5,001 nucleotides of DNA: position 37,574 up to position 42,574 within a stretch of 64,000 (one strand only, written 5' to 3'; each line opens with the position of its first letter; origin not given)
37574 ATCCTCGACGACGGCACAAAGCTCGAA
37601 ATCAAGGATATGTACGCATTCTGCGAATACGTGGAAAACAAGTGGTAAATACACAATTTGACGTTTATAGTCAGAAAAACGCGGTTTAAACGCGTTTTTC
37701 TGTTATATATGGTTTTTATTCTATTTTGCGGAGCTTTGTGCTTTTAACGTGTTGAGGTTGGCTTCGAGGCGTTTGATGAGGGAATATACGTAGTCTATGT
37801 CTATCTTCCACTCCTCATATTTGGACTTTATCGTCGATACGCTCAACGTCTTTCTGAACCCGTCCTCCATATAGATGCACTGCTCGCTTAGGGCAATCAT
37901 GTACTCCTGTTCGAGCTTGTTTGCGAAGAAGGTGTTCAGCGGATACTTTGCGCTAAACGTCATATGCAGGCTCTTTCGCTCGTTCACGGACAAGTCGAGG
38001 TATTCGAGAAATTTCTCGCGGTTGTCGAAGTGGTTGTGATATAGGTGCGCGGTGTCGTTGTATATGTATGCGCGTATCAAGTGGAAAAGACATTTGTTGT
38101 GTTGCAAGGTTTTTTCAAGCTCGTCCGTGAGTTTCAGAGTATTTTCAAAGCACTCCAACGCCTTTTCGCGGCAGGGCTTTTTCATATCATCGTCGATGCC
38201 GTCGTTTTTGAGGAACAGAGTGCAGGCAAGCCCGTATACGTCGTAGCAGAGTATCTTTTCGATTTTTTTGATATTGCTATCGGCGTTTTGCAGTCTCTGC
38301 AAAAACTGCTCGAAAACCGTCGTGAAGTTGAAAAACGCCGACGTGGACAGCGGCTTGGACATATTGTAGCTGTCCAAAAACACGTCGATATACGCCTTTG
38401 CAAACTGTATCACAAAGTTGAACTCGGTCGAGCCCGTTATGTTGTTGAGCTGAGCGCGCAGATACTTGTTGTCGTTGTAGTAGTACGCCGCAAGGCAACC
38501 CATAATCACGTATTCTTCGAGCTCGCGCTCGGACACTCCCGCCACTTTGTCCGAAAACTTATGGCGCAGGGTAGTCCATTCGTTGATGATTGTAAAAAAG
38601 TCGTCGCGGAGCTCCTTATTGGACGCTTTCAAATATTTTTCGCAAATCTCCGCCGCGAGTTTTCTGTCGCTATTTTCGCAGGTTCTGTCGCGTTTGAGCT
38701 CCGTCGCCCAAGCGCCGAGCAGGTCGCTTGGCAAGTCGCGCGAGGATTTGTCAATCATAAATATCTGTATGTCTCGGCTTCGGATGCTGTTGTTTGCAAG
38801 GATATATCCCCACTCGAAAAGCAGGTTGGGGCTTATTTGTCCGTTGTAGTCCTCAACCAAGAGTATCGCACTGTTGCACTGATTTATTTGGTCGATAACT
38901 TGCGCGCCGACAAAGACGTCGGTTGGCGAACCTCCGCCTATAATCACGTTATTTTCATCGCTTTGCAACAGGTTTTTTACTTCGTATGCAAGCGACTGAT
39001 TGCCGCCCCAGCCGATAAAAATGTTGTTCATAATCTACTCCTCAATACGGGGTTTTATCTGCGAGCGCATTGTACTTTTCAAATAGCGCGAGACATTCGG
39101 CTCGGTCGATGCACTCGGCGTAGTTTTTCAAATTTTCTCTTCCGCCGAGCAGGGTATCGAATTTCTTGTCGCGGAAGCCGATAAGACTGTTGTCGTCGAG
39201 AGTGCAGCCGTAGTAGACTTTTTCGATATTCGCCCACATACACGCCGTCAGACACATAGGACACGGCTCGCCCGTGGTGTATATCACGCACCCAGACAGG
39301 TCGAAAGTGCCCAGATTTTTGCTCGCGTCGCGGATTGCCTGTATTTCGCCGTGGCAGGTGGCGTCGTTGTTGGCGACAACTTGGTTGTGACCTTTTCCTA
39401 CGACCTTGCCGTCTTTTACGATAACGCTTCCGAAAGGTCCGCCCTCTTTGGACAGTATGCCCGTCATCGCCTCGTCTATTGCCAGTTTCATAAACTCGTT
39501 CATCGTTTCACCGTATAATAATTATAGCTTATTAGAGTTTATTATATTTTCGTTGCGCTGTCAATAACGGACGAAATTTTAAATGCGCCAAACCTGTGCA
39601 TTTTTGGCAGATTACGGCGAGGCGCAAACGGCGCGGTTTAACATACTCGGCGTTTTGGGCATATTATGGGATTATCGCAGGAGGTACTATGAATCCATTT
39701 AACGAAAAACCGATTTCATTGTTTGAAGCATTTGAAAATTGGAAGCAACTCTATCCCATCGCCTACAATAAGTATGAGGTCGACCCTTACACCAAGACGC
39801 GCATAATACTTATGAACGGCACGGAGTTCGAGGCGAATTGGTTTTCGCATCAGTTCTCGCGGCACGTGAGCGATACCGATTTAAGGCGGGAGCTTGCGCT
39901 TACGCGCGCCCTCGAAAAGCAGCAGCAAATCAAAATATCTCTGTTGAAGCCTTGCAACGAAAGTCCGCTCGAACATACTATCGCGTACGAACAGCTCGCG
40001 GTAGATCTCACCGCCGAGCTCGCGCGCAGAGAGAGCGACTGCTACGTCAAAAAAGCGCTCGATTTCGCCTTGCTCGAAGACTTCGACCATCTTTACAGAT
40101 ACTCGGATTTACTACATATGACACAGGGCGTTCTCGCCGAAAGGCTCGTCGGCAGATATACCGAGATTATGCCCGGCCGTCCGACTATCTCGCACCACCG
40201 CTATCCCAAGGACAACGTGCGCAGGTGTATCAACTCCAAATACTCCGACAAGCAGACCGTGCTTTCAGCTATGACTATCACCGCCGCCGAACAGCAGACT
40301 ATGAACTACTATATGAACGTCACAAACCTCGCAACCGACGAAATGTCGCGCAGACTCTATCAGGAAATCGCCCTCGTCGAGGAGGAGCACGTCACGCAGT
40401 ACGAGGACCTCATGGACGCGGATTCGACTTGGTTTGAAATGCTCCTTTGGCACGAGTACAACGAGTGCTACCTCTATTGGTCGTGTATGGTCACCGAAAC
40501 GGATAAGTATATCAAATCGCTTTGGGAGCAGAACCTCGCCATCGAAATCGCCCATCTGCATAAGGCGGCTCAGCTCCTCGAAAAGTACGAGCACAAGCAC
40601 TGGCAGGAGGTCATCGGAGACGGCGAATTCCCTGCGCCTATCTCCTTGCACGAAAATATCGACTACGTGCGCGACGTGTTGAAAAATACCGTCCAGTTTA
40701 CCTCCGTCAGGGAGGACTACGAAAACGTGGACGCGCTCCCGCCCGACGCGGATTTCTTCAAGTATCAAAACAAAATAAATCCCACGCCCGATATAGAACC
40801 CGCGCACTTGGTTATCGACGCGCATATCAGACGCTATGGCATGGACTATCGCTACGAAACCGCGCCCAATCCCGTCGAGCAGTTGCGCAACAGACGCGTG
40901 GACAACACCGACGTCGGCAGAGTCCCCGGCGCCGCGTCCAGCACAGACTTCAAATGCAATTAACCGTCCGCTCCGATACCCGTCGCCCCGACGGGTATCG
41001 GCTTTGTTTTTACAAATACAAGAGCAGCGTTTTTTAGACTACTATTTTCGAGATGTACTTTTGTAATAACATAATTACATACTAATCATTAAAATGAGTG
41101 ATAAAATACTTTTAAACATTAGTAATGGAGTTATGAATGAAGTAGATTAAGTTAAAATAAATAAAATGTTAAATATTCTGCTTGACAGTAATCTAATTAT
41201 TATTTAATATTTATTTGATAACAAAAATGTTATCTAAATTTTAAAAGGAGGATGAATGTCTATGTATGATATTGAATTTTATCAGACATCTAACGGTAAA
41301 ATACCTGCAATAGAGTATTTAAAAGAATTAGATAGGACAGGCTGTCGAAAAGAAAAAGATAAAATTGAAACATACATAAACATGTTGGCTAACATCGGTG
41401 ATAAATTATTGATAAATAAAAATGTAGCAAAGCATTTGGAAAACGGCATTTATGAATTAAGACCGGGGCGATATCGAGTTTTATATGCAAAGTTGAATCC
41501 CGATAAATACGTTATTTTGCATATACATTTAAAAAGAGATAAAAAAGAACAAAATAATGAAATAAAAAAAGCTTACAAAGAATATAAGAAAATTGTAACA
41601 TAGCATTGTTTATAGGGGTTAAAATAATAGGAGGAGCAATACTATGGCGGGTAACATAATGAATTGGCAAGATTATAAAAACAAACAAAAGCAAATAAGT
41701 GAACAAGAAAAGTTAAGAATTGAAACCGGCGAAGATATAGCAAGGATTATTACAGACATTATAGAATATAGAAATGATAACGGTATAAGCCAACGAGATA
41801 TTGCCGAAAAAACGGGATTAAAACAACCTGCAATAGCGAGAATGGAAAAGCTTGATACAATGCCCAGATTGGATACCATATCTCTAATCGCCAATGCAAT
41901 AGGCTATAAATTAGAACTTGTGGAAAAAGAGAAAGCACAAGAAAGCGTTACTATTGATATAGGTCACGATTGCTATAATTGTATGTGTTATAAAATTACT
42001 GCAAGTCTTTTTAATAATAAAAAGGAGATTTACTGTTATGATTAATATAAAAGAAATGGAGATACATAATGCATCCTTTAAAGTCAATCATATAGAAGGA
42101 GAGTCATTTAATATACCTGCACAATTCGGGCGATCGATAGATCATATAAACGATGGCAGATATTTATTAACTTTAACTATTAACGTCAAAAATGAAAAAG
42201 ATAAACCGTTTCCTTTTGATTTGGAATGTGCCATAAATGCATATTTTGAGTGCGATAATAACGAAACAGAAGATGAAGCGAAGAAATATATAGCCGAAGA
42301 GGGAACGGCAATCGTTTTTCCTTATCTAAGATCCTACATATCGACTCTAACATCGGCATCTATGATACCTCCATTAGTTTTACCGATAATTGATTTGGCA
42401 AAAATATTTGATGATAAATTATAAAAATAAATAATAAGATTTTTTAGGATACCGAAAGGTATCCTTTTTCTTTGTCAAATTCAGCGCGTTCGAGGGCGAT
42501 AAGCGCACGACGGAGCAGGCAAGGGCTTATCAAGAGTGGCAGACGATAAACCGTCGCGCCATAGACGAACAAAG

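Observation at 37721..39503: Translationally coupled GuaD-like deaminase + TIR-like/helical-domain protein: candidate undescribed two-gene nucleotide-targeting (defence-like) cassette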

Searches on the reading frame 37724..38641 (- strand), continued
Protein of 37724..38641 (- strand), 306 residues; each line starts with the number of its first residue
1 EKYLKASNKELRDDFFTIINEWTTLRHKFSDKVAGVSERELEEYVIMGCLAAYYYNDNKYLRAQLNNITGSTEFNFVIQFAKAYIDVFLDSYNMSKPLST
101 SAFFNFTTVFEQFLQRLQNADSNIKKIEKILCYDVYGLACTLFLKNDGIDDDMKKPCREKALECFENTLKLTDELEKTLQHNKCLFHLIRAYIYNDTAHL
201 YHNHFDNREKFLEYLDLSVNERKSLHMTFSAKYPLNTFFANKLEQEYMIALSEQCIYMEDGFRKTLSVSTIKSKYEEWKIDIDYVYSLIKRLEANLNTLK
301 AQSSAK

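Call 82: fold_search(model_id=the predicted structure, library=pdb)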
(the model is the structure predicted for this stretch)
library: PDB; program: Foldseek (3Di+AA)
matches with E <= 10: 914; with E <= 0.001: 0
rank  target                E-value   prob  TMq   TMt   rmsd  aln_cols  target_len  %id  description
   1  7ors_A                1.4e-02  1.00  0.34  0.42   9.3       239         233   12  Ternary complex of 14-3-3 sigma, p27pT198 phosphopeptide, and WQ147 (released 2022-06-22)
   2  6yo8_C                1.5e-02  1.00  0.35  0.44   8.2       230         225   12  Binary complex of 14-3-3 zeta with Glucocorticoid Receptor (GR) pT524 peptide (released 2021-03-24)
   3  7qik_B                1.5e-02  1.00  0.36  0.45   7.7       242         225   12  SARS-CoV-2 Nucleocapsid phosphopeptide 193-200 bound to human 14-3-3 sigma (released 2021-12-29)
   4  8rrl_B                1.5e-02  1.00  0.34  0.41   9.7       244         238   13  14-3-3 sigma complexed with a phosphopeptide optimized for a Fusicoccin-mediated stabilization of the complex (released 2025-02-12)
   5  6t80_D                1.6e-02  1.00  0.35  0.43   8.2       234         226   12  Human 14-3-3 sigma fused to the AANAT peptide including phosphoserine-205 (released 2020-11-18)
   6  2o02_A                2.0e-02  1.00  0.35  0.44   7.8       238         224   12  Phosphorylation independent interactions between 14-3-3 and Exoenzyme S: from structure to pathogenesis (released 2007-11-27)
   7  8bjn_A                2.0e-02  1.00  0.35  0.42   8.8       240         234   12  Ternary structure of 14-3-3s, ERRg phosphopeptide and dual-reactive compound 6 (released 2023-03-29)
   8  5ok9_F                2.0e-02  1.00  0.36  0.43   8.7       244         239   12  CH1 chimera of human 14-3-3 sigma with the HSPB6 phosphopeptide in a conformation with swapped phosphopeptides (released 2017-10-11)
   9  7obk_A                2.1e-02  1.00  0.34  0.42   8.4       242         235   12  Crystal structure of 14-3-3 sigma in complex with PKR phosphopeptide (released 2022-05-04)
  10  6y4k_A                2.5e-02  1.00  0.35  0.44   8.3       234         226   12  Crystal structure of human 14-3-3 gamma in complex with CaMKK2 14-3-3 binding motif Ser100 and Fusicoccin A (released 2021-01-27)
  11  9uj2_A                2.5e-02  1.00  0.36  0.44  11.8       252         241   10  14-3-3 zeta chimera with the S202R peptide of SARS-CoV-2 N (residues 200-213) (released 2025-05-21)
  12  6yr6_C                2.5e-02  1.00  0.34  0.43   8.4       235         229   12  14-3-3 sigma in complex with hDM2-186 peptide (released 2021-11-03)
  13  8bzb_A                2.5e-02  1.00  0.35  0.42   8.7       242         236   12  co-soak stabilizers for ERa - 14-3-3 interaction (884_AZ275) (released 2023-08-02)
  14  7nnd_A                2.5e-02  1.00  0.34  0.41   9.3       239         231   11  Crystal structure of 14-3-3 sigma in complex with 13mer Amot-p130 peptide and fragment 09 (released 2022-01-12)
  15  6fel_B                2.7e-02  1.00  0.35  0.45   8.0       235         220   12  Structure of 14-3-3 gamma in complex with CaMKK2 14-3-3 binding motif Ser511 (released 2018-01-10)
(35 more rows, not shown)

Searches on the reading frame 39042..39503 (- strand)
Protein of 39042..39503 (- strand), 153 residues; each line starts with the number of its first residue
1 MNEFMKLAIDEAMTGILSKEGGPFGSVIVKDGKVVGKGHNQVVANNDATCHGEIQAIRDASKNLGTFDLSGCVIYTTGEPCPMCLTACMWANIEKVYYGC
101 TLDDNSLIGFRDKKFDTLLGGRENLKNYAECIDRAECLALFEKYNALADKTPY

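Call 3: search_protein_families(library=pfam, proteins=[window:39042-39503:-], max_evalue=0.1)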
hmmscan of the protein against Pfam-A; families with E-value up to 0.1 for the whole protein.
window:39042-39503:- (153 aa): 4 families
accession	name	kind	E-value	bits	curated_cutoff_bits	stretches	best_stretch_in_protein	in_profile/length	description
PF00383.29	dCMP_cyt_deam_1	-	2.8e-25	88.6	25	1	3-100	6-102/102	Cytidine and deoxycytidylate deaminase zinc-binding region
PF14437.12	MafB19-deam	-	6.3e-22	78.4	27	1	3-105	5-106/142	MafB19-like deaminase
PF14439.12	Bd3614-deam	-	0.011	16.2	38.5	1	27-98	14-88/113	Bd3614-like deaminase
PF00367.25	PTS_EIIB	-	0.06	13.2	27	0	118-132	6-20/34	phosphotransferase system, EIIB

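Call 4: search_protein_families(library=padloc, proteins=[window:39042-39503:-], max_evalue=0.1)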
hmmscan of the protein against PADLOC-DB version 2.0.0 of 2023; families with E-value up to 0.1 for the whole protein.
window:39042-39503:- (153 aa): 1 family
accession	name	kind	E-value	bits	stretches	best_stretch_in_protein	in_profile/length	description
PDLC02373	dCTPase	-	2.7e-06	24.5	1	50-98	439-485/630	-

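Call 5: search_protein_families(library=ncbifam, proteins=[window:39042-39503:-], max_evalue=0.1)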
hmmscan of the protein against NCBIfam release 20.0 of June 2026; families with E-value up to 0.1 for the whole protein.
window:39042-39503:- (153 aa): 5 families
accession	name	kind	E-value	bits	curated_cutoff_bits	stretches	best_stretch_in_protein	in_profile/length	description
NF008113.2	PRK10860.1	equivalog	1.2e-17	64.2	150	1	4-101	10-106/165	tRNA adenosine(34) deaminase TadA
TIGR00326.1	eubact_ribD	equivalog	3.5e-10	39.6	156.35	1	5-107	1-100/343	bifunctional diaminohydroxyphosphoribosylaminopyrimidine deaminase/5-amino-6-(5-phosphoribosylamino)uracil reductase RibD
NF008052.0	PRK10786.1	equivalog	2.6e-05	23.1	500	1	4-82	6-76/367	bifunctional diaminohydroxyphosphoribosylaminopyrimidine deaminase/5-amino-6-(5-phosphoribosylamino)uracil reductase RibD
NF041025.1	antiphage_deaminase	equivalog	9.4e-05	21.4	400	1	50-98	338-385/437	anti-phage dCTP deaminase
TIGR02571.1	ComEB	equivalog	0.00064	19.7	219.45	1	31-100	49-116/151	ComE operon protein 2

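Call 10: search_solved_structures(query=window:39042-39503:-, max_evalue=0.00001, show_alignments=2)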
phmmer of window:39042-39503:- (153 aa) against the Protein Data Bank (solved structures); distinct sequences matched with E-value up to 0.00001: 51.
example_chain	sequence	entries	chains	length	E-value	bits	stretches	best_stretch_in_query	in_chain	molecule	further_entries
1tiy_A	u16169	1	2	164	7.8e-30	106.9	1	3-113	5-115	Guanine deaminase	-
1wkq_A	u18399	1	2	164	7.9e-30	106.9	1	3-113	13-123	Guanine deaminase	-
7dbf_A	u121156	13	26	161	1.5e-25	93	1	3-122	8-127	Guanosine deaminase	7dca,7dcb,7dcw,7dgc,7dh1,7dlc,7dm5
7dqn_A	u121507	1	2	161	1.5e-25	93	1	3-122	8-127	Guanosine deaminase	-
5jfy_A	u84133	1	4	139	3.4e-25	91.8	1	3-120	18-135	Deoxycytidine deaminase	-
7w1q_A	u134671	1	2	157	3.7e-25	91.7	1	3-122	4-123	Guanosine deaminase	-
7dc9_A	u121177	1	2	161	3.8e-25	91.6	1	3-122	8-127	Guanosine deaminase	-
1wwr_A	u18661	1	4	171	4.9e-19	71.8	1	4-100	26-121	tRNA adenosine deaminase TadA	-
2a8n_A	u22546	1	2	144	1.3e-17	67.2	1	3-101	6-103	cytidine and deoxycytidylate deaminase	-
2nx8_A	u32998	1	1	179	1.8e-16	63.5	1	4-126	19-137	TRNA-specific adenosine deaminase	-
7cph_A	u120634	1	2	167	4.2e-16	62.3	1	4-100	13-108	tRNA-specific adenosine deaminase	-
2b3j_A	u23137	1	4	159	6.3e-16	61.7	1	4-101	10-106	tRNA adenosine deaminase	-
7c3s_A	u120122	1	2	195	6.5e-14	55.2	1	14-146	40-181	Cytidine and deoxycytidylate deaminase zinc-binding region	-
2g84_A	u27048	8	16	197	1.8e-13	53.7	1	14-146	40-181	Cytidine and deoxycytidylate deaminase zinc-binding region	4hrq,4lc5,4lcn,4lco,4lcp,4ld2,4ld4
7c3t_A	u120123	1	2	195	1.2e-12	51.1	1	14-146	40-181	Cytidine and deoxycytidylate deaminase zinc-binding region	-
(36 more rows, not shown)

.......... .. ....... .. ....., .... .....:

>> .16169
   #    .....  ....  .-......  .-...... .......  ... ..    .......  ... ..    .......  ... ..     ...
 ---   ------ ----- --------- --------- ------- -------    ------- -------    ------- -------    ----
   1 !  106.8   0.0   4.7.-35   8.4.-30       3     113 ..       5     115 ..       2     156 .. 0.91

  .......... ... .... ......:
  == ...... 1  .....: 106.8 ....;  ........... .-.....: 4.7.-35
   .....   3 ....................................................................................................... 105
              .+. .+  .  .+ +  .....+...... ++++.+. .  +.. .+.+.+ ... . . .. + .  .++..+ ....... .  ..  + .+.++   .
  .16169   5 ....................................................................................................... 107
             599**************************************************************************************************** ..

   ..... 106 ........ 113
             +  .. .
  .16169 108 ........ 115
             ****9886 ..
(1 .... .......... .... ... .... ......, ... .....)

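Call 34: find_related_loci(query=window:39042-39503:-, collection=metagenome_contigs, flank=3000)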
Query window:39042-39503:- (153 aa) in metagenome_contigs; peptide patterns used: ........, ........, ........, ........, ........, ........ (x = any residue, [..] = any of these).
154 stretches matched a pattern; 77 encode a relative of the query (tblastn E <= 1e-3); 77 distinct loci.
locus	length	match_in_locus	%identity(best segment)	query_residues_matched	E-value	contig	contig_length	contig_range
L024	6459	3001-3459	69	1-153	3e-73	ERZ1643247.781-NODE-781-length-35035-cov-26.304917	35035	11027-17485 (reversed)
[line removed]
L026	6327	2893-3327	67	2-146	5e-68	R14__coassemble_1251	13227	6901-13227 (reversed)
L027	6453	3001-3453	63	2-153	1e-66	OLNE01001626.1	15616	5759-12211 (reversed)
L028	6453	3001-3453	63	2-153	1e-66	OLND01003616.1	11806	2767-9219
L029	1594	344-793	65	1-150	4e-69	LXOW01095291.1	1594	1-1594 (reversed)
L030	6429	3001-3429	67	2-144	3e-66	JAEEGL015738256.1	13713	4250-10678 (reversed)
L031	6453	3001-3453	64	2-153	4e-65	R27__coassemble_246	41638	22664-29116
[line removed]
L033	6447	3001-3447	62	2-150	9e-65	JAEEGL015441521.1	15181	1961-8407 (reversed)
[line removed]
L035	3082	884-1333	64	3-153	4e-63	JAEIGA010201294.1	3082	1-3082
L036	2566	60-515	61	1-153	2e-63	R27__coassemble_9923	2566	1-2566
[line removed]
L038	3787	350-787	63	2-147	1e-62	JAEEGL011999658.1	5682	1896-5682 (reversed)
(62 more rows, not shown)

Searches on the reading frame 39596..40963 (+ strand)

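Call 3: search_protein_families(library=pfam, proteins=[window:39596-40963:+], max_evalue=0.1)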
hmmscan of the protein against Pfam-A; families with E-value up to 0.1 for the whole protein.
window:39596-40963:+ (455 aa): 0 families

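Call 4: search_protein_families(library=padloc, proteins=[window:39596-40963:+], max_evalue=0.1)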
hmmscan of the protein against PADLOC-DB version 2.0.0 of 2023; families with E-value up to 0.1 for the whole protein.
window:39596-40963:+ (455 aa): 0 families

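Call 5: search_protein_families(library=ncbifam, proteins=[window:39596-40963:+], max_evalue=0.1)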
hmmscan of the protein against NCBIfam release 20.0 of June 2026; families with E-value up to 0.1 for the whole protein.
window:39596-40963:+ (455 aa): 1 family
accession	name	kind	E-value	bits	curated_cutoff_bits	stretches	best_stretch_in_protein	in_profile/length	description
NF045676.1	FeExpMbfA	equivalog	0.0051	16.3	450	1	228-275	103-150/318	iron exporter MbfA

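Call 60: search_protein_families(library=pfam, proteins=[window:39596-40963:+], max_evalue=0.01)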
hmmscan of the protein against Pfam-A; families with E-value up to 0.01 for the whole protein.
window:39596-40963:+ (455 aa): 0 families

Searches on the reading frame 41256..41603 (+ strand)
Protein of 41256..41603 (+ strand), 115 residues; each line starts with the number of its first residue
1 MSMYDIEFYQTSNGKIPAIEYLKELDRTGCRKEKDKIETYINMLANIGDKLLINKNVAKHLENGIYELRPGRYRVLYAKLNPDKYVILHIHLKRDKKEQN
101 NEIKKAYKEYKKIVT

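Call 3: search_protein_families(library=pfam, proteins=[window:41256-41603:+], max_evalue=0.1)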
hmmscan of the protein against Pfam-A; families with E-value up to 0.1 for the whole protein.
window:41256-41603:+ (115 aa): 2 families
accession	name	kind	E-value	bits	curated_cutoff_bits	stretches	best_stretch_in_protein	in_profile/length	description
PF05973.20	Gp49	-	3e-09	37.2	23.9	1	32-111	9-90/90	Phage derived protein Gp49-like (DUF891)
PF05016.21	ParE_toxin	-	0.0052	17.8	23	1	18-90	7-82/89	ParE toxin of type II toxin-antitoxin system, parDE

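Call 68: search_protein_families(library=padloc, proteins=[window:41256-41603:+], max_evalue=0.001)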
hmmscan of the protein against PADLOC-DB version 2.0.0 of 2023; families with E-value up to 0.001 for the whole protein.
window:41256-41603:+ (115 aa): 1 family
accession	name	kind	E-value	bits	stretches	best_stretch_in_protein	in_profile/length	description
PDLC03886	NsnC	-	0.00048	17.6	1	22-110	193-288/293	-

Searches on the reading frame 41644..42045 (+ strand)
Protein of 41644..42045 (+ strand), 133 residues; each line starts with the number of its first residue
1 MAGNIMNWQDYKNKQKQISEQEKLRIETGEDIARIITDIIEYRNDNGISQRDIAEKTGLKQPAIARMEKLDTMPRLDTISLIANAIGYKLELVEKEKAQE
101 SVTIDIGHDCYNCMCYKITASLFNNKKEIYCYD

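Call 3: search_protein_families(library=pfam, proteins=[window:41644-42045:+], max_evalue=0.1)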
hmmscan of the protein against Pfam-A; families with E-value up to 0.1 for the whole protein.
window:41644-42045:+ (133 aa): 14 families
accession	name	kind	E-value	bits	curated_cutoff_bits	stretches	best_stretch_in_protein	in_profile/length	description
PF01381.28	HTH_3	-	1.4e-12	47.9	23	1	39-91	1-53/55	Helix-turn-helix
PF21716.3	dnstrm_HI1420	-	2.4e-05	24.5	27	1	9-92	8-88/90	Probable addiction module antidote protein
PF13744.12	HTH_37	-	4.1e-05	23.7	27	1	33-92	17-77/80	Helix-turn-helix domain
PF13560.12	HTH_31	-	0.0001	23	27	1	41-92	8-60/64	Helix-turn-helix domain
PF13443.12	HTH_26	-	0.00026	21.6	22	1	41-89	4-53/63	Cro/C1-type HTH DNA-binding domain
PF13412.12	HTH_24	-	0.00039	20.4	21.9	1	43-66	13-36/48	Winged helix-turn-helix DNA-binding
PF04814.19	HNF-1_N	-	0.0077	17.1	29.7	1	23-65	110-152/175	Hepatocyte nuclear factor 1 (HNF-1), N terminus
PF12802.13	MarR_2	-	0.016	15.8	27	1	42-66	13-39/61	MarR family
PF22943.2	HTH_68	-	0.018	15.1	27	1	33-61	4-31/45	Putative helix-turn-helix domain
PF12844.13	HTH_19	-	0.032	14.6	30.2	0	41-68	6-33/64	Helix-turn-helix domain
PF13413.12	HTH_25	-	0.035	14.4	24.6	1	42-69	5-32/62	Helix-turn-helix domain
PF13730.12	HTH_36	-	0.045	14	25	0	39-66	14-44/55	Helix-turn-helix domain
PF05158.18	RNA_pol_Rpc34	-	0.056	13.3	28.4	1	18-67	71-120/332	RNA polymerase Rpc34 subunit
PF13404.12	HTH_AsnC-type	-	0.059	13.6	27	0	47-66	17-36/42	AsnC-type helix-turn-helix domain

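Call 68: search_protein_families(library=padloc, proteins=[window:41644-42045:+], max_evalue=0.001)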
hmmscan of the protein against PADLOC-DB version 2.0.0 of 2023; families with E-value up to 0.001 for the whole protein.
window:41644-42045:+ (133 aa): 8 families
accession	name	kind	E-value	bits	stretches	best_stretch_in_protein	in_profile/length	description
PDLC02926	HTH_VI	-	8.3e-06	24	1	41-90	8-57/92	-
PDLC04142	capH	-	1.2e-05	24.3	1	37-97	9-69/103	capH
PDLC03671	Control_protein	-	0.00013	20.1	1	31-86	10-66/84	control protein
PDLC03954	RmrA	-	0.00019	18.5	1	42-99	18-75/380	-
PDLC03949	RmrA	-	0.00019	18.4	1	43-100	11-68/363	-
PDLC03946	RmrA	-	0.00031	17.6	1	43-100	11-68/357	-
PDLC03952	RmrA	-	0.00035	17.5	1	38-100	26-88/395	-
PDLC04760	PDC-M64C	-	0.00036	18.9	1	12-97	7-89/93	-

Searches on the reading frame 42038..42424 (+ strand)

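Call 3: search_protein_families(library=pfam, proteins=[window:42038-42424:+], max_evalue=0.1)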
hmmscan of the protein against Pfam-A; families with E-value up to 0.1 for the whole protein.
window:42038-42424:+ (128 aa): 1 family
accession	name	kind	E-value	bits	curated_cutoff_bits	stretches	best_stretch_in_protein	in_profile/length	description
PF02556.19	SecB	-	1.5e-11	44.8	26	1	20-127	31-137/141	Preprotein translocase subunit SecB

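Call 68: search_protein_families(library=padloc, proteins=[window:42038-42424:+], max_evalue=0.001)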
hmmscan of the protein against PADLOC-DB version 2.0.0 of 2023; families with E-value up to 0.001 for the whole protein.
window:42038-42424:+ (128 aa): 2 families
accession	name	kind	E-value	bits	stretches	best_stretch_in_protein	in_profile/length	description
PDLC04072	PD-T4-9_C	-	3.2e-18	64.2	1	9-123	13-124/135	-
PDLC04071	PD-T4-9_C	-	1.5e-07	29.8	1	26-126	27-124/130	-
